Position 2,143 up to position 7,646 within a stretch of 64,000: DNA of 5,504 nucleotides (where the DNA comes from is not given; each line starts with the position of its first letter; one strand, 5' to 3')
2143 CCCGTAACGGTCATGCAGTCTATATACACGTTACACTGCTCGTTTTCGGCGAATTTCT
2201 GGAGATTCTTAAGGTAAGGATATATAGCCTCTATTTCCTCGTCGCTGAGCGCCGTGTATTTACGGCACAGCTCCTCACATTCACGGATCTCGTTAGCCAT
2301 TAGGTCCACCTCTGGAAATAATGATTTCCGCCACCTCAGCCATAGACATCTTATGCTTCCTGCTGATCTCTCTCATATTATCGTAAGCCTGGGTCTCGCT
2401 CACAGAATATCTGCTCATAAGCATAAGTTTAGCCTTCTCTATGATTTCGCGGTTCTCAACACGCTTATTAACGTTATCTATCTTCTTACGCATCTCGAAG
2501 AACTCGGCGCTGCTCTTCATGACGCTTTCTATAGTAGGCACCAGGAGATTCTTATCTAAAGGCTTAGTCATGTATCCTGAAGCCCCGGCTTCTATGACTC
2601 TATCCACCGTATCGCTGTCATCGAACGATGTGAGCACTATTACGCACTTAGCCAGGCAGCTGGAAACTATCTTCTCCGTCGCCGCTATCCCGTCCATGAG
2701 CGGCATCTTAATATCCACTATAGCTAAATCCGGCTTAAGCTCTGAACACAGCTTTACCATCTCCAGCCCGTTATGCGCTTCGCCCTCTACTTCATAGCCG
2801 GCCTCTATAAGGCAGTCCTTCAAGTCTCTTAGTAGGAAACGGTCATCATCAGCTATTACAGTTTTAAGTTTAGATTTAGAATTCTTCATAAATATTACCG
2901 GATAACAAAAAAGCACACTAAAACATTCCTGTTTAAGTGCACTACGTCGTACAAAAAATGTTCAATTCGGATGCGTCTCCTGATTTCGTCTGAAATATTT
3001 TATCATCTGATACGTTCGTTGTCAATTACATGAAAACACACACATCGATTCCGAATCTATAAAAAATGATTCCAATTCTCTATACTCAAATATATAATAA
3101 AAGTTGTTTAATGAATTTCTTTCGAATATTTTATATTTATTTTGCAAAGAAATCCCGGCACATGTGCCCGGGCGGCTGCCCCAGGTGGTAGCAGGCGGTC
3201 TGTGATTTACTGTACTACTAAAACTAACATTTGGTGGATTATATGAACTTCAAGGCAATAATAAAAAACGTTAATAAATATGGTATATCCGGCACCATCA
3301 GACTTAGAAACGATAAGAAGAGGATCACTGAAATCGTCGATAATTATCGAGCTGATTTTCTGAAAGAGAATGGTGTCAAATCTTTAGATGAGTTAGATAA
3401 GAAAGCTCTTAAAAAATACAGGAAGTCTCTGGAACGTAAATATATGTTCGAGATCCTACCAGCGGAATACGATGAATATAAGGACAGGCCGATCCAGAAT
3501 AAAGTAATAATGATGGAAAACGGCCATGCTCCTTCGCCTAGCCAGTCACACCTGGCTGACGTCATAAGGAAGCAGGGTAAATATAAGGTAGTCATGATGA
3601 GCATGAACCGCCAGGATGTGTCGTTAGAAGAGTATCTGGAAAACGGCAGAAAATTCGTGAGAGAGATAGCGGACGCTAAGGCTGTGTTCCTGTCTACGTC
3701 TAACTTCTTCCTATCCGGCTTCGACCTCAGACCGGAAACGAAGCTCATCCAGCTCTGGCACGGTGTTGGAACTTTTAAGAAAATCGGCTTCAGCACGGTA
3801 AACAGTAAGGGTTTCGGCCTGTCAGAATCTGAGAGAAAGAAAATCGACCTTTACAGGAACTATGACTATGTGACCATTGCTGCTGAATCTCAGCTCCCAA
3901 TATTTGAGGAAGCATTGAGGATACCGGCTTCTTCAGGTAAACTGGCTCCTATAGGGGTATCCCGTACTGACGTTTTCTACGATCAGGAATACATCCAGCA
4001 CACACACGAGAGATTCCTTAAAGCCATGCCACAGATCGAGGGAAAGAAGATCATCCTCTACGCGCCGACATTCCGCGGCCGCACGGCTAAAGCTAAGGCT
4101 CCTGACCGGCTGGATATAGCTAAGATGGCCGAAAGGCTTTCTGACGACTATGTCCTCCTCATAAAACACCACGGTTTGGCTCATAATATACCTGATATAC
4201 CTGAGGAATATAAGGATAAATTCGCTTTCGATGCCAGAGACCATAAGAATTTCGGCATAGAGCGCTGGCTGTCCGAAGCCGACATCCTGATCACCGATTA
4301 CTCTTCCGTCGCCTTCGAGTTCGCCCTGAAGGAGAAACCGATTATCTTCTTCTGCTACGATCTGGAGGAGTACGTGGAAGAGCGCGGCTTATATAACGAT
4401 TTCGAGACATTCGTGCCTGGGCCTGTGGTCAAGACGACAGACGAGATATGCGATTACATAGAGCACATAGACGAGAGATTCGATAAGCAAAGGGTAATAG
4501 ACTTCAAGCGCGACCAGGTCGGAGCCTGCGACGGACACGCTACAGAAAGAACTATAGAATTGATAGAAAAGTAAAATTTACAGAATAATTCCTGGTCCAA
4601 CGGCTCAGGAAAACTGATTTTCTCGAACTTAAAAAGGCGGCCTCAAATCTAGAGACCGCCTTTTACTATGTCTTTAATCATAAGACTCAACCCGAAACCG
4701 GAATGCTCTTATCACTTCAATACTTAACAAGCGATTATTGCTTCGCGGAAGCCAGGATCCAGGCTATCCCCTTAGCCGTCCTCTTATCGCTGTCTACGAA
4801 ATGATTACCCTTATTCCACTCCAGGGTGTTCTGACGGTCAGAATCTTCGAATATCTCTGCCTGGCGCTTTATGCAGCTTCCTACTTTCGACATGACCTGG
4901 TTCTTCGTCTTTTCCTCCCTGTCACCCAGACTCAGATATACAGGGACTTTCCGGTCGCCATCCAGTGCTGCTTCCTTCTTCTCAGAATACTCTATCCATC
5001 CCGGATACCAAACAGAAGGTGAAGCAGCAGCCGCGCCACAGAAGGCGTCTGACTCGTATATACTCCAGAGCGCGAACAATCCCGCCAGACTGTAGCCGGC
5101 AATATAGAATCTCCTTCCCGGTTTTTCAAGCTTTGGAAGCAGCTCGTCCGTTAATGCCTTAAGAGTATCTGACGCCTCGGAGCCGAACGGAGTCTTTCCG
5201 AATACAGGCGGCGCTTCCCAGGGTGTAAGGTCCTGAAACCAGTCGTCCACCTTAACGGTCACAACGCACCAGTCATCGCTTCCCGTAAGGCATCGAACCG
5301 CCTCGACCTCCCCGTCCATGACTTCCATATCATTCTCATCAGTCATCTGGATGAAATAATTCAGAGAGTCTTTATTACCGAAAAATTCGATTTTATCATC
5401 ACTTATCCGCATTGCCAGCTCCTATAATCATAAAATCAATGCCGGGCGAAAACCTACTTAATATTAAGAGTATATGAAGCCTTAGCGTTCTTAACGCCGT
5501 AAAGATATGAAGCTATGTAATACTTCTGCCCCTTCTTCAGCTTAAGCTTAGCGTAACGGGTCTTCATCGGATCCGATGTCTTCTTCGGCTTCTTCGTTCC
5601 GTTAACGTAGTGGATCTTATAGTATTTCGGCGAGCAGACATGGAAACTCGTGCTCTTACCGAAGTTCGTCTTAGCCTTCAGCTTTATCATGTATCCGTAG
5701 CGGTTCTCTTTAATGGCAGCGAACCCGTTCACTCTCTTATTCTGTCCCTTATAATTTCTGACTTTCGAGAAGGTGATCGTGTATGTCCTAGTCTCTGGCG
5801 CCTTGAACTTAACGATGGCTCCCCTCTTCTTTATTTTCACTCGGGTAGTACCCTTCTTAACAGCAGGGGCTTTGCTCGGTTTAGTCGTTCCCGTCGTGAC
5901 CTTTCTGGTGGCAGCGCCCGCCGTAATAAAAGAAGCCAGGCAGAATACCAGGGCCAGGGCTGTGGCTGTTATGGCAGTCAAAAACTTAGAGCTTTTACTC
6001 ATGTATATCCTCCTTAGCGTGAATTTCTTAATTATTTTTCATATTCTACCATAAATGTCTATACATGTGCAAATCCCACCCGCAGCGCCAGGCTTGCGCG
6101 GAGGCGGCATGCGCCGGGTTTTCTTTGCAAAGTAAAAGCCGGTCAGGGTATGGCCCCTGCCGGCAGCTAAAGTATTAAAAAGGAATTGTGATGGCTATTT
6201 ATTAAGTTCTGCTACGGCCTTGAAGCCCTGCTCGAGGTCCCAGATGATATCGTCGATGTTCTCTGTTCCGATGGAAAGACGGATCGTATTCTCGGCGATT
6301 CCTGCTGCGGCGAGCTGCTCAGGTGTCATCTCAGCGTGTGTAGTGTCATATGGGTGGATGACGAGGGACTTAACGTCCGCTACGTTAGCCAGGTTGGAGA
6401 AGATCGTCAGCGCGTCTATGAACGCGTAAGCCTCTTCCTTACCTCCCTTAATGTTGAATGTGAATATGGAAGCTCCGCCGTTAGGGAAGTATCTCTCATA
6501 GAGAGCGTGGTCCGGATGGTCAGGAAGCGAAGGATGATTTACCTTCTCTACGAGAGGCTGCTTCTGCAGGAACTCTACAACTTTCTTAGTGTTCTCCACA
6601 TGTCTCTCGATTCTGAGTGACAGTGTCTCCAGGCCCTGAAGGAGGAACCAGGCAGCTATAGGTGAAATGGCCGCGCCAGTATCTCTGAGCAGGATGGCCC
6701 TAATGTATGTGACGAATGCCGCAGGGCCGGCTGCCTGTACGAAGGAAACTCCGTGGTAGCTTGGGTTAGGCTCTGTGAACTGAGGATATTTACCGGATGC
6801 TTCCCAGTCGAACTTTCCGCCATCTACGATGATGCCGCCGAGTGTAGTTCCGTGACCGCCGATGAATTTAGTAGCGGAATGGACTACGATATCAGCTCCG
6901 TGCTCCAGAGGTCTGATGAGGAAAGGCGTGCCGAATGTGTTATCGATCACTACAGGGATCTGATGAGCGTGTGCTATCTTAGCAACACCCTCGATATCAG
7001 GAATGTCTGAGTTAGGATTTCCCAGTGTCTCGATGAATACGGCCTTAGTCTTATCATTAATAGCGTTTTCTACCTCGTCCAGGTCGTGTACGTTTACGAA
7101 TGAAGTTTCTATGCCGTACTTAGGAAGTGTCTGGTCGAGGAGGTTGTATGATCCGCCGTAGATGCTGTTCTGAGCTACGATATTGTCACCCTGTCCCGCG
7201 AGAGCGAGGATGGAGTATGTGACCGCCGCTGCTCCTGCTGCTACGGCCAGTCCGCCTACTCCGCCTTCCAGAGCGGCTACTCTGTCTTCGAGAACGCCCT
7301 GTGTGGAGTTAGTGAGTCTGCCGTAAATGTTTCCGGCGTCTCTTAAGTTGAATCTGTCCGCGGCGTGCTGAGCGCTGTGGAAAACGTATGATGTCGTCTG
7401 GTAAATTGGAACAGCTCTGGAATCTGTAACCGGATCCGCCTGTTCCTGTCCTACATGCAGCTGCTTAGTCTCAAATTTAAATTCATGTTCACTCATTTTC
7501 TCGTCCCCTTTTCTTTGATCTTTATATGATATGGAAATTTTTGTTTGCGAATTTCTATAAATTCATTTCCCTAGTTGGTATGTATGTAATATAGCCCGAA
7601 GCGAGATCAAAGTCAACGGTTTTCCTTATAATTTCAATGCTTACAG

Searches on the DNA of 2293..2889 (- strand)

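Call 66: search_with_rna_model(model_id=R1, sources=[L081, L082, L084, L086, L087, L088, L169, L170, L171, L172, L003, L001, L002], filters=off, max_evalue=10, show_alignments=10)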
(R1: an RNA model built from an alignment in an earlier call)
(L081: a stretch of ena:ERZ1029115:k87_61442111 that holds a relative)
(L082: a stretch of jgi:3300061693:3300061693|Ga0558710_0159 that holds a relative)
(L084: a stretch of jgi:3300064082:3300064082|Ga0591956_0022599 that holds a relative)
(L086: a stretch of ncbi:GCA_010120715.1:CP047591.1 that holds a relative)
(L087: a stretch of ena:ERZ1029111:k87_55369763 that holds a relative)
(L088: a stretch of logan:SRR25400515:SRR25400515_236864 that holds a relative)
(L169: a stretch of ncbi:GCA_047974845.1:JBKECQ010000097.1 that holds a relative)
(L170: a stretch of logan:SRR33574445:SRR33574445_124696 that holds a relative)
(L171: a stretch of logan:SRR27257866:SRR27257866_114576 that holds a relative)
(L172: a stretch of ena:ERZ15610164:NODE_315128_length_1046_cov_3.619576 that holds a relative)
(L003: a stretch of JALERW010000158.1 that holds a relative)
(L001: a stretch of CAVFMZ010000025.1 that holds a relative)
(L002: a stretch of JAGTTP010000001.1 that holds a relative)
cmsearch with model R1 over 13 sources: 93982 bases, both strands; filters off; matches with E-value up to 10: 26.
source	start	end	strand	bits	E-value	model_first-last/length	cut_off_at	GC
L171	1604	1652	+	14.2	0.1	1-38/38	no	0.27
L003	2861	2894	+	13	0.22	1-38/38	no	0.53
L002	1585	1637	+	12.2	0.36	1-38/38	no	0.49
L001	6092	6132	-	12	0.39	1-38/38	no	0.37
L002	6092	6132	-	12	0.39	1-38/38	no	0.39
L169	5539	5574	+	11.7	0.46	1-38/38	no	0.33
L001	3918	3949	+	10.9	0.75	1-38/38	no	0.59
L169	6072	6115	+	10.9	0.76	1-38/38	no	0.34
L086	7172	7203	+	10.1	1.2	1-38/38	no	0.44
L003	2889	2957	-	10.1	1.2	1-38/38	no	0.3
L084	2364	2388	-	9.9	1.4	1-38/38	no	0.44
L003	4039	4059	-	9.5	1.8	1-38/38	no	0.38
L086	12937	12974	+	9.2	2.1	1-38/38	no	0.29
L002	1782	1826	+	8.7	2.9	1-38/38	no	0.47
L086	14616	14662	+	8.6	3.1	1-38/38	no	0.51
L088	6479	6547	+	8.5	3.3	1-38/38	no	0.33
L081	1686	1727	+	8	4.4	1-38/38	no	0.43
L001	1299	1343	+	7.8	5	1-38/38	no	0.42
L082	8460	8469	+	7.4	6.3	27-36/38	no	0.5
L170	656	691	+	7.3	6.8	1-38/38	no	0.58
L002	1235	1259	+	7.3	6.8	1-38/38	no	0.48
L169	697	738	+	7.3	7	1-38/38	no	0.4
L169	8178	8236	+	7.2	7.1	1-38/38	no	0.34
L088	3010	3050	+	7.2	7.2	1-38/38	no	0.22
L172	36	86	+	6.9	8.9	1-38/38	no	0.51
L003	4046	4083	+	6.7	9.8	1-38/38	no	0.39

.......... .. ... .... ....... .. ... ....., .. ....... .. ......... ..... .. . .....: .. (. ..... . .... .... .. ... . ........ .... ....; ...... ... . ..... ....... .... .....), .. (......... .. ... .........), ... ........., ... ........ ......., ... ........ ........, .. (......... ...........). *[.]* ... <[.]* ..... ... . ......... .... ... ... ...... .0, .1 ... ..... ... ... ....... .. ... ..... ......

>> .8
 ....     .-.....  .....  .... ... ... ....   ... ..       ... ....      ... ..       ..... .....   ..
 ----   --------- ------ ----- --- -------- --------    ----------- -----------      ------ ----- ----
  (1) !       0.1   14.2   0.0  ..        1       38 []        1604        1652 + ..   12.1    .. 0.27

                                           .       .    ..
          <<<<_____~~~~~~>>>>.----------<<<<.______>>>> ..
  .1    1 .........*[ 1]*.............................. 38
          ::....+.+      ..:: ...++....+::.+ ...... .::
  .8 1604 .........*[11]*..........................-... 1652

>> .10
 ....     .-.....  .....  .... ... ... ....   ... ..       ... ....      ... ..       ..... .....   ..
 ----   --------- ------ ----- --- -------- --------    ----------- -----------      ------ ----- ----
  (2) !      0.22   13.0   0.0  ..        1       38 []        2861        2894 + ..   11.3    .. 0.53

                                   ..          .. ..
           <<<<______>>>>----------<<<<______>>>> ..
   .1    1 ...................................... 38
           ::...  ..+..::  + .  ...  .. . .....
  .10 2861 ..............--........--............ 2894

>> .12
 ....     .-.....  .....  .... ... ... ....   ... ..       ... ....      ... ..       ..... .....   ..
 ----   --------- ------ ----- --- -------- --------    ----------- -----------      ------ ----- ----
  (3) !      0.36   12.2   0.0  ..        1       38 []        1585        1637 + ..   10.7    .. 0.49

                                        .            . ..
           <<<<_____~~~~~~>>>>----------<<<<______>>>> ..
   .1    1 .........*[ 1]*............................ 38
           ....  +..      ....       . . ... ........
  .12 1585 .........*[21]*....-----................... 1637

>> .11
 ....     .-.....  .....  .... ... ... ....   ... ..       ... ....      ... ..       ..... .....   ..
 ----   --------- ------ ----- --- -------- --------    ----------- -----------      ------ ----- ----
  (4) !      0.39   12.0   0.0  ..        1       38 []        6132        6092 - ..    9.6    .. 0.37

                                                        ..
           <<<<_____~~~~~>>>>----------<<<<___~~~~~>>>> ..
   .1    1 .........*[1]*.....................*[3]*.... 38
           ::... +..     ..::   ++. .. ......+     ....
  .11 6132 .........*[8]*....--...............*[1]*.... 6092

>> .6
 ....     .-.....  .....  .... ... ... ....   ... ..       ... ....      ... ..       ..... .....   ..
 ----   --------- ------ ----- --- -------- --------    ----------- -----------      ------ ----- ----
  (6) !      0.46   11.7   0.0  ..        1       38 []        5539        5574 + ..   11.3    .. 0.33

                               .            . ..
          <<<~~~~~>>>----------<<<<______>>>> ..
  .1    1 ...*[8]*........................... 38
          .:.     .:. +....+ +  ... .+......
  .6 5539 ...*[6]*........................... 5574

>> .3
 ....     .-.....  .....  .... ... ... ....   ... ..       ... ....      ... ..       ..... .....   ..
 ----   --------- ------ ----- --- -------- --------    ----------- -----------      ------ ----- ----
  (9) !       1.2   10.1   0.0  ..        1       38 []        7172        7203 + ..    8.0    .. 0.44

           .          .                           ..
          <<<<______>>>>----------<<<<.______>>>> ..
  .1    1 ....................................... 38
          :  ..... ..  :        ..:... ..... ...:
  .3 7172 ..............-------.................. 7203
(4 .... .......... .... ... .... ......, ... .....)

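Call 89: search_with_rna_model(model_id=R2, sources=[L081, L082, L084, L086, L087, L088, L169, L170, L171, L172, L003, L001, L002], filters=off, max_evalue=1, show_alignments=0)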
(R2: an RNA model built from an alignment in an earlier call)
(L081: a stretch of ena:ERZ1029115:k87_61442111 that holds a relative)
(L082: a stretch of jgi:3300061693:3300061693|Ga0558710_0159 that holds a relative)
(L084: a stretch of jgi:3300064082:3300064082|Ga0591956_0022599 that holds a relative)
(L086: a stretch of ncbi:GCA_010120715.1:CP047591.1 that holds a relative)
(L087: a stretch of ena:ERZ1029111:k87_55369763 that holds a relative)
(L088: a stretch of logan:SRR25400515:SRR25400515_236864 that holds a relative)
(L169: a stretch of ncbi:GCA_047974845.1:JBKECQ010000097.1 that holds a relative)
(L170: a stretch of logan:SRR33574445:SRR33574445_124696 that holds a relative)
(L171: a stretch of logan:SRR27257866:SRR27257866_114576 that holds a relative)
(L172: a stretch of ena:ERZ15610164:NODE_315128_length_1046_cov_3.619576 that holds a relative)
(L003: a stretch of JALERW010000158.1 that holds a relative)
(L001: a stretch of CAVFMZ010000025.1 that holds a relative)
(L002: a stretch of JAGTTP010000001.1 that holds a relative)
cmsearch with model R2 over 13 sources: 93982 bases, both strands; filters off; matches with E-value up to 1: 12.
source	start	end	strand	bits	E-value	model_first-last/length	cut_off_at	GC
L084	3922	3961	+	41.8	2.8e-07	1-40/40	no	0.47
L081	1657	1699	+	33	2.8e-05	1-40/40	no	0.44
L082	3920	3961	+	31.2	7.1e-05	1-40/40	no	0.48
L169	2826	2868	+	29.8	0.00015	1-40/40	no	0.44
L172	73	117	+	26.5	0.00084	1-40/40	no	0.47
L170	678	722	+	23.9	0.0034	1-40/40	no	0.51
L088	2332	2370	+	23.8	0.0036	1-40/40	no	0.49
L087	1501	1546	+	22.5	0.0073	1-40/40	no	0.54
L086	9273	9319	+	21.3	0.013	1-40/40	no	0.43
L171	83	127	+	20.8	0.018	1-40/40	no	0.51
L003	3081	3117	+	14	0.61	1-40/40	no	0.51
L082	6647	6682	+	13.9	0.66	1-40/40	no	0.56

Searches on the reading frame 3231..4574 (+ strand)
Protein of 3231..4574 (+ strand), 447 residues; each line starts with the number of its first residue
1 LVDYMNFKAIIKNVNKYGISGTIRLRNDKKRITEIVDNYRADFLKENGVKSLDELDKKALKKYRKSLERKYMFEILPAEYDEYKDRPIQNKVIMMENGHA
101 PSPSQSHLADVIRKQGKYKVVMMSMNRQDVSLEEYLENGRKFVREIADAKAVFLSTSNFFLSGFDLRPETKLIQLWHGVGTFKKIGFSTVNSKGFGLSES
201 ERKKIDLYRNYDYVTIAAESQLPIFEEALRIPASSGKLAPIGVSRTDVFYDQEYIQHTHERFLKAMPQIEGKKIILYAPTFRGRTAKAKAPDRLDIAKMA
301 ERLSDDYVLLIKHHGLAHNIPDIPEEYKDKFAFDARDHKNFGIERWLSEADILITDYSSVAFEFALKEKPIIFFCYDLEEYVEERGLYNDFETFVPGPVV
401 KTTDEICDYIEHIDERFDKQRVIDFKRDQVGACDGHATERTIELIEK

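Call 10: search_protein_families(library=pfam, proteins=[window:3231-4574:+])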
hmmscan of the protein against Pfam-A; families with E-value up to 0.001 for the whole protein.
window:3231-4574:+ (447 aa): 1 family
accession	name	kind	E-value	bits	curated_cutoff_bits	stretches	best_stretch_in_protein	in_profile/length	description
PF04464.20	Glyphos_transf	-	8.7e-65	219.5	22.1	1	102-446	27-366/367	CDP-Glycerol:Poly(glycerophosphate) glycerophosphotransferase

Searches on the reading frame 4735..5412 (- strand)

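Call 10: search_protein_families(library=pfam, proteins=[window:4735-5412:-])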
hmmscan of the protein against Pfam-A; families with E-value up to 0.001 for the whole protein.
window:4735-5412:- (225 aa): 1 family
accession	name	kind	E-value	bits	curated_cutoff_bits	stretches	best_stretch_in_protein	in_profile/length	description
PF00756.26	Esterase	-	1.1e-06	29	22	1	50-188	60-216/251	Putative esterase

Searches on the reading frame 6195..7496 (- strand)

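Call 10: search_protein_families(library=pfam, proteins=[window:6195-7496:-])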
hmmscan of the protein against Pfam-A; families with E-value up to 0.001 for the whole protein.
window:6195-7496:- (433 aa): 5 families
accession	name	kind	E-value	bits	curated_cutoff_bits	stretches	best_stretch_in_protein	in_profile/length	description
PF01053.26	Cys_Met_Meta_PP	-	3.7e-134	447.5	27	1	9-426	1-381/381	Cys/Met metabolism PLP-dependent enzyme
PF00155.27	Aminotran_1_2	-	4.5e-09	36.4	19.7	1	52-225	30-234/361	Aminotransferase class I and II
PF00266.25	Aminotran_5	-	1.4e-06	28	21.5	1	136-218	121-209/371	Aminotransferase class-V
PF01041.23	DegT_DnrJ_EryC1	-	3.4e-06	27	19.8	1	69-185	29-145/360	DegT/DnrJ/EryC1/StrS aminotransferase family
PF06838.17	Met_gamma_lyase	-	0.0002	20.5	24.2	1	127-230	128-241/405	Methionine gamma-lyase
